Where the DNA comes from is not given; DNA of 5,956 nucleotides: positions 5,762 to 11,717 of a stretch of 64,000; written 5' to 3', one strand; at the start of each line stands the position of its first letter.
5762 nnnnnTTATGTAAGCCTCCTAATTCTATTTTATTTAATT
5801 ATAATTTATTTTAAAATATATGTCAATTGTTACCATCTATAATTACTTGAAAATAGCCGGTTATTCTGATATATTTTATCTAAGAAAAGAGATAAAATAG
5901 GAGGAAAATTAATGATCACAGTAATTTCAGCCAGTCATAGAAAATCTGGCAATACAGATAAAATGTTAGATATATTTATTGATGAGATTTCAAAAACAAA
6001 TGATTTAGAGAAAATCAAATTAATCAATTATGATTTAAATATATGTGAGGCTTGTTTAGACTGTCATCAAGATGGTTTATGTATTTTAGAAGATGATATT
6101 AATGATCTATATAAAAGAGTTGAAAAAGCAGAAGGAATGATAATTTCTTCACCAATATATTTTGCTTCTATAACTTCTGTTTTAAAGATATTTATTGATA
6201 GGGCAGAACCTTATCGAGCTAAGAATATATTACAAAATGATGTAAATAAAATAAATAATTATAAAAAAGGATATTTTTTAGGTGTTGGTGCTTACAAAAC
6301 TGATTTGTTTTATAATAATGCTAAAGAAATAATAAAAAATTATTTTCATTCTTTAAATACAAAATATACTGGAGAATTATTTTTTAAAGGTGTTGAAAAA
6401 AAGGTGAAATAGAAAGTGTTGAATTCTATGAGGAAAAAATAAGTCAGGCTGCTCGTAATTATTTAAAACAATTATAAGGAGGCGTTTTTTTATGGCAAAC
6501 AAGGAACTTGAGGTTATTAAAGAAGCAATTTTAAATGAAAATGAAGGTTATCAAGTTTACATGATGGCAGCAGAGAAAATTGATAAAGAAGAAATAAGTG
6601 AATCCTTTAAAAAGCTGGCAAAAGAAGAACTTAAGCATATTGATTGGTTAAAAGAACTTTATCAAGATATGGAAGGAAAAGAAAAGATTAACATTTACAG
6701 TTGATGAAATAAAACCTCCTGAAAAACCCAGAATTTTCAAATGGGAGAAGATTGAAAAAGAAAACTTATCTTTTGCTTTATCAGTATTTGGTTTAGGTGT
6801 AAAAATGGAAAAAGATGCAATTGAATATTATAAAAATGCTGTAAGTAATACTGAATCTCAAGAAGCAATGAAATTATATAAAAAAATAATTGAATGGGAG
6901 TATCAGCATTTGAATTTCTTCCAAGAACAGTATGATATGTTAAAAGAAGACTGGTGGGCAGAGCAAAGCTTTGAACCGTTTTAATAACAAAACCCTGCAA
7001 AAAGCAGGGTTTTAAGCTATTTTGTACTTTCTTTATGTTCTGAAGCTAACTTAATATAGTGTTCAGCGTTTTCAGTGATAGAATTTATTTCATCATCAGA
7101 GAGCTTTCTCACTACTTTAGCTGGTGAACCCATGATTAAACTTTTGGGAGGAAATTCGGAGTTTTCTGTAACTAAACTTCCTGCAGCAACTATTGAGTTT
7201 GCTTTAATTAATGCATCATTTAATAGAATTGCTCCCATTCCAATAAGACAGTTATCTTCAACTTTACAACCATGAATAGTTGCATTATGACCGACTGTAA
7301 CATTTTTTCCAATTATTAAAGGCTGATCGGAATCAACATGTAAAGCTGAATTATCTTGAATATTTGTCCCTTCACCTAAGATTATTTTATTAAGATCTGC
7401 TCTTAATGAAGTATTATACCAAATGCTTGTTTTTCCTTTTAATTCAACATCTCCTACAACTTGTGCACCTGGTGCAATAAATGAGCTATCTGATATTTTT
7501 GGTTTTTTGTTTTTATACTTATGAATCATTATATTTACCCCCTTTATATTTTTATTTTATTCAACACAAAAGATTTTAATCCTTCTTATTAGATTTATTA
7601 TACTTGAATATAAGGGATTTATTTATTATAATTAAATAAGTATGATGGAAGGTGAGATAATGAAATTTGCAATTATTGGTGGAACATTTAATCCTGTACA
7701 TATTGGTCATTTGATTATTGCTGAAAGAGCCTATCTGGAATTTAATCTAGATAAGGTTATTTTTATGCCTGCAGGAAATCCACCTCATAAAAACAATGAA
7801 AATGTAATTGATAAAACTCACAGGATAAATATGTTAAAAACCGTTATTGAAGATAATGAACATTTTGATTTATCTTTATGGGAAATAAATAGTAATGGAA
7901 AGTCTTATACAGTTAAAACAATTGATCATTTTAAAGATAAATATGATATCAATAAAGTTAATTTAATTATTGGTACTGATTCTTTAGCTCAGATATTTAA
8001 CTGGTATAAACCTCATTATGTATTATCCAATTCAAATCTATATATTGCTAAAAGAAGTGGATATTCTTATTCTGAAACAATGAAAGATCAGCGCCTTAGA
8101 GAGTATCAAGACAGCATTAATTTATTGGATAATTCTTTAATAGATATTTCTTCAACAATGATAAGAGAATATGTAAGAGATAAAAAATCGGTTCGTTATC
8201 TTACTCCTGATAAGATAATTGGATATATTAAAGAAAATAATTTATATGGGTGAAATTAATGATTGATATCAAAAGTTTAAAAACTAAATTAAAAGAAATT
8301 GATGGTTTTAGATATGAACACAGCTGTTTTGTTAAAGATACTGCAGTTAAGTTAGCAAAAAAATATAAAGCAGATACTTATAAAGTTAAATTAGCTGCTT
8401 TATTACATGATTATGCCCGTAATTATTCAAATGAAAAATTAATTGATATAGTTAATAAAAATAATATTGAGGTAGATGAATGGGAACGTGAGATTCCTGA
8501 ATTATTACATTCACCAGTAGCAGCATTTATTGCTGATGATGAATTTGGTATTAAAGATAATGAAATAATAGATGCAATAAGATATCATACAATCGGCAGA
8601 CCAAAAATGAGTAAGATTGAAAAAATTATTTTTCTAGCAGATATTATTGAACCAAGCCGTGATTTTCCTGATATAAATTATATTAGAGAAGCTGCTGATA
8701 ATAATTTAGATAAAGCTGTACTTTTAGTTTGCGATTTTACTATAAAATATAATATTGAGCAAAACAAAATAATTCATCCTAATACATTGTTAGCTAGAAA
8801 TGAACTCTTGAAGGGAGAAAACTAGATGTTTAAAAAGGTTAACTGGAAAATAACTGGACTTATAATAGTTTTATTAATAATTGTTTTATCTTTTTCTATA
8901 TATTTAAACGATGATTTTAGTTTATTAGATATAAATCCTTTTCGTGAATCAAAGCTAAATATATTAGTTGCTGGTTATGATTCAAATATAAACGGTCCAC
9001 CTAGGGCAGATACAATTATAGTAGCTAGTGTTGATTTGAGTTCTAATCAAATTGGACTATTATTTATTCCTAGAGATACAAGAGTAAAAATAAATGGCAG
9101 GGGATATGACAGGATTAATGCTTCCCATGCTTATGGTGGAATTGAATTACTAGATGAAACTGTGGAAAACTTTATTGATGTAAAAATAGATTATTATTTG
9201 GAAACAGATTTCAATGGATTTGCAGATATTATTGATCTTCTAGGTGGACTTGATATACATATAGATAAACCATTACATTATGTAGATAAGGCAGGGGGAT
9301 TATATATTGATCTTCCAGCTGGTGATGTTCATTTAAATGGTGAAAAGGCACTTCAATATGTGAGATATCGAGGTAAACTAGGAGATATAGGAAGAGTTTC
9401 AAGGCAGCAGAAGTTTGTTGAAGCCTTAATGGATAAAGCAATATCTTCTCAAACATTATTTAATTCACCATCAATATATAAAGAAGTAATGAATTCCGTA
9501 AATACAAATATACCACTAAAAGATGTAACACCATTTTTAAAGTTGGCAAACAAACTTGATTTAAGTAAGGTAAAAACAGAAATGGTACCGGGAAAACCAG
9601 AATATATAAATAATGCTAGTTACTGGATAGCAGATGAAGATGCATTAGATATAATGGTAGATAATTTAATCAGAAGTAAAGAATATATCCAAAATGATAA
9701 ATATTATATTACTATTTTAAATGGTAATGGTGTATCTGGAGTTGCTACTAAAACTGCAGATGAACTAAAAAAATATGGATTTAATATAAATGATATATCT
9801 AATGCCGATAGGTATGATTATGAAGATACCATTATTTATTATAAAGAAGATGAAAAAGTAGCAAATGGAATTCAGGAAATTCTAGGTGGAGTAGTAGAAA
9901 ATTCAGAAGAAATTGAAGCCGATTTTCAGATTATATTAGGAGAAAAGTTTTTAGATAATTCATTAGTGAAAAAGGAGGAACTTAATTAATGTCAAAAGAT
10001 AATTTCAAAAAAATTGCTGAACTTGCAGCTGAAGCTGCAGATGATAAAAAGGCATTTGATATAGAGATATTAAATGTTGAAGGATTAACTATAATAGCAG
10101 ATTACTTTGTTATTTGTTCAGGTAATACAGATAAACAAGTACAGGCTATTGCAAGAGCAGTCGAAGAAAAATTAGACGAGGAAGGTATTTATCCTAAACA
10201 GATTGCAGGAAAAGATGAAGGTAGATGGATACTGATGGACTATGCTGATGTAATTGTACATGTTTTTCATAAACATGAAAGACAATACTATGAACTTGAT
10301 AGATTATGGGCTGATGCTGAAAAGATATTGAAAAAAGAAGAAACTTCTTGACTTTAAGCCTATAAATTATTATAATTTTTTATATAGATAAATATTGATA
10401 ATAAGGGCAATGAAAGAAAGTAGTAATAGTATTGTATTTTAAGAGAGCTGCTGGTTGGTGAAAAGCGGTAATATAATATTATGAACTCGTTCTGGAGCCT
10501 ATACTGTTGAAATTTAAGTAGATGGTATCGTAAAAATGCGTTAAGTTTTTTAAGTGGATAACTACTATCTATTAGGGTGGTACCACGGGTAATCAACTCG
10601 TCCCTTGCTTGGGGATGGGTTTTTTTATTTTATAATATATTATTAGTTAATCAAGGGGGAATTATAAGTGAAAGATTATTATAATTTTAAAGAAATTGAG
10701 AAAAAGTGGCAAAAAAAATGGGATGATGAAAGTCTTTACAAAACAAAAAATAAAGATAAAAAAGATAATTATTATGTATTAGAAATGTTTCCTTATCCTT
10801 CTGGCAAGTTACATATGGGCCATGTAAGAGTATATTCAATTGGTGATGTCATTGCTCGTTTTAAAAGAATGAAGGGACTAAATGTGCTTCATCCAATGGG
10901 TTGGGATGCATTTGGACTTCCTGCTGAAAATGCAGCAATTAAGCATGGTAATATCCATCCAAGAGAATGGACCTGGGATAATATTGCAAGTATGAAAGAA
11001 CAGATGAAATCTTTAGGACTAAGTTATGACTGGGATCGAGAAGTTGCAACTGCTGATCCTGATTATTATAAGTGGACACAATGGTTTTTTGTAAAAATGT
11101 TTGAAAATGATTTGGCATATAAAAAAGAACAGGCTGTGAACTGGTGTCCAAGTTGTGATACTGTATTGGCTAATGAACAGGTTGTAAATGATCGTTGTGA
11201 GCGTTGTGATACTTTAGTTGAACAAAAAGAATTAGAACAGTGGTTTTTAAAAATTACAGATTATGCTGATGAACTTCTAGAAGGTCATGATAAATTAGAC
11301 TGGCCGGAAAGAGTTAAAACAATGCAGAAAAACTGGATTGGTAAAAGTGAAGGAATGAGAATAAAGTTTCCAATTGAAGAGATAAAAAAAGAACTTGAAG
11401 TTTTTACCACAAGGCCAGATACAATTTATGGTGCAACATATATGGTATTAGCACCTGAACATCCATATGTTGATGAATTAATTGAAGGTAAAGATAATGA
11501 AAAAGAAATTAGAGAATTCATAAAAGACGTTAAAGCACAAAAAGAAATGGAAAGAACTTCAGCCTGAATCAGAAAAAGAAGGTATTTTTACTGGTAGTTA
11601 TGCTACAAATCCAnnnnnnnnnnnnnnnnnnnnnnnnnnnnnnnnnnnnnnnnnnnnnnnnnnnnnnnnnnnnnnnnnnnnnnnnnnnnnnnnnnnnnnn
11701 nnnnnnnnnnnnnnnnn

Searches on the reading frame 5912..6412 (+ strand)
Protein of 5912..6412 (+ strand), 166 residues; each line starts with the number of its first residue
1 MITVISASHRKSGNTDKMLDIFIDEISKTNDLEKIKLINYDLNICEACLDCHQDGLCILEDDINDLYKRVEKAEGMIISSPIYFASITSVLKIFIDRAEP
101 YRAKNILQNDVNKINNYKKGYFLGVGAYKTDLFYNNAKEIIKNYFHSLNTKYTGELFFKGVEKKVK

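Call 3: search_protein_families(library=pfam, proteins=[window:5912-6412:+], max_evalue=0.01)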
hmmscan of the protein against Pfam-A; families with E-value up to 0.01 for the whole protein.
window:5912-6412:+ (166 aa): 2 families
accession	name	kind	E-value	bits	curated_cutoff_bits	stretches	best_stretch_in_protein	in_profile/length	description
PF03358.20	FMN_red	-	5.4e-18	65.5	24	1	2-107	3-104/152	NADPH-dependent FMN reductase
PF02525.22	Flavodoxin_2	-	5.5e-06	26.6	27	1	2-97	3-102/198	Flavodoxin-like fold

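Call 4: search_protein_families(library=ncbifam, proteins=[window:5912-6412:+], max_evalue=0.01)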
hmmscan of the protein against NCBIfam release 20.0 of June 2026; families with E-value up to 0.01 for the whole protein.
window:5912-6412:+ (166 aa): 6 families
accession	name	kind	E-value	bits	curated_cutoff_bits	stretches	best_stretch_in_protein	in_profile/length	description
TIGR03567.1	FMN_reduc_SsuE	equivalog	5.8e-07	29.6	164.05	1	60-96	53-89/171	NADPH-dependent FMN reductase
TIGR04037.1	LLM_duo_CE1759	subfamily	5.9e-05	22.8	175.9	1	59-100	59-100/199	CE1759 family FMN reductase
NF007859.0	PRK10569.1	equivalog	0.00017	21.4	225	1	62-97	56-91/191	NADPH-dependent FMN reductase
TIGR03566.1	FMN_reduc_MsuE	equivalog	0.0002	21.2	212.5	1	3-100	3-96/174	FMN reductase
NF002370.0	PRK01355.1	subfamily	0.00033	20.2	143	1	6-97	10-102/199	FMN-dependent NADH-azoreductase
NF051443.1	NheC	equivalog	0.0018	17.6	420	1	11-99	160-248/352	non-hemolytic enterotoxin subunit C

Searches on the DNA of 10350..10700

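Call 66: search_rna_families(source=window, start=10350, end=10700, threshold=gathering, show_alignments=1)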
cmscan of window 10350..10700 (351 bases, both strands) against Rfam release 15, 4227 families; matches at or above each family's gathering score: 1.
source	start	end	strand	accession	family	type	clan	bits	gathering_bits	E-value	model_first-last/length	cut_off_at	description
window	10401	10608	+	RF00230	T-box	Cis-reg; leader;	-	140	93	2.1e-33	1-219/219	no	T-box leader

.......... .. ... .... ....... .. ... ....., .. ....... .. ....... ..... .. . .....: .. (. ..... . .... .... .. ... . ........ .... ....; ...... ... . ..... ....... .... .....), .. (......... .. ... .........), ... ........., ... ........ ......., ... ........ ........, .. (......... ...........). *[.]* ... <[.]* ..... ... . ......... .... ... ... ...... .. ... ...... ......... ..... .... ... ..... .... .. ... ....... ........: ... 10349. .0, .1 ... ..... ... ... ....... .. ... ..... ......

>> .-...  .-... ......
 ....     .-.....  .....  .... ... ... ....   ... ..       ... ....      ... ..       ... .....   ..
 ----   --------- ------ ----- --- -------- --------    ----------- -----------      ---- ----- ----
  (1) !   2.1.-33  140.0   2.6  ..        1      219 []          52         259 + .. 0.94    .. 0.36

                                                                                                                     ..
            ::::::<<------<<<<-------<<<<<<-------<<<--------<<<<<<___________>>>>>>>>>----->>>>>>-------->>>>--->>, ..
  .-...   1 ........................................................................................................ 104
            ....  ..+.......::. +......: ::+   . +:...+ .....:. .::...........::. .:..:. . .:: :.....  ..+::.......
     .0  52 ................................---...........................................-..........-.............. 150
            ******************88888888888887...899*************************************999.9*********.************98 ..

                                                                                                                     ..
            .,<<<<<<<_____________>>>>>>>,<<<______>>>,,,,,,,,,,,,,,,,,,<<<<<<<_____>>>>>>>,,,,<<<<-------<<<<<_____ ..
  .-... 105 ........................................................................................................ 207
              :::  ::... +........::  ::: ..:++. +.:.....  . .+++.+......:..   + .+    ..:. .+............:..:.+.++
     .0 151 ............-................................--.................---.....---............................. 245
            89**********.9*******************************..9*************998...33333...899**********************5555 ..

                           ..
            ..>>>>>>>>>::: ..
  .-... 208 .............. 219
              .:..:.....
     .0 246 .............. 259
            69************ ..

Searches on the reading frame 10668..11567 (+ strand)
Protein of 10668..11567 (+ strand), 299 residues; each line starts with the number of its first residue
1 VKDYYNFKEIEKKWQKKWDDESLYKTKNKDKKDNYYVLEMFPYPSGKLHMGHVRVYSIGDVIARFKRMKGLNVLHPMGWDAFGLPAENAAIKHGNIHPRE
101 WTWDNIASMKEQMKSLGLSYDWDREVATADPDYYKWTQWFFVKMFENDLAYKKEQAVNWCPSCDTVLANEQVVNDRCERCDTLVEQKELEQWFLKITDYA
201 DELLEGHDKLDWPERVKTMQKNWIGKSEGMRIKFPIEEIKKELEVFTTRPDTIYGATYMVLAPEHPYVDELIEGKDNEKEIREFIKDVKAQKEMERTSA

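Call 65: search_protein_families(library=pfam, proteins=[window:10668-11567:+], max_evalue=0.00001)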
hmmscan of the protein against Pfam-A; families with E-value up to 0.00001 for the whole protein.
window:10668-11567:+ (299 aa): 3 families
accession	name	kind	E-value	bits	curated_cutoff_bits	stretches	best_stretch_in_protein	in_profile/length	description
PF00133.28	tRNA-synt_1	-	3.9e-35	121.9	22.7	1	13-225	1-226/414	tRNA synthetases class I (I, L, M and V)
PF13603.12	tRNA-synt_1_2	-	1.8e-26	93.2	25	1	221-298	1-75/185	Leucyl-tRNA synthetase, editing domain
PF09334.17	tRNA-synt_1g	-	2.4e-26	92.9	20.1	1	37-181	3-143/391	tRNA synthetases class I (M)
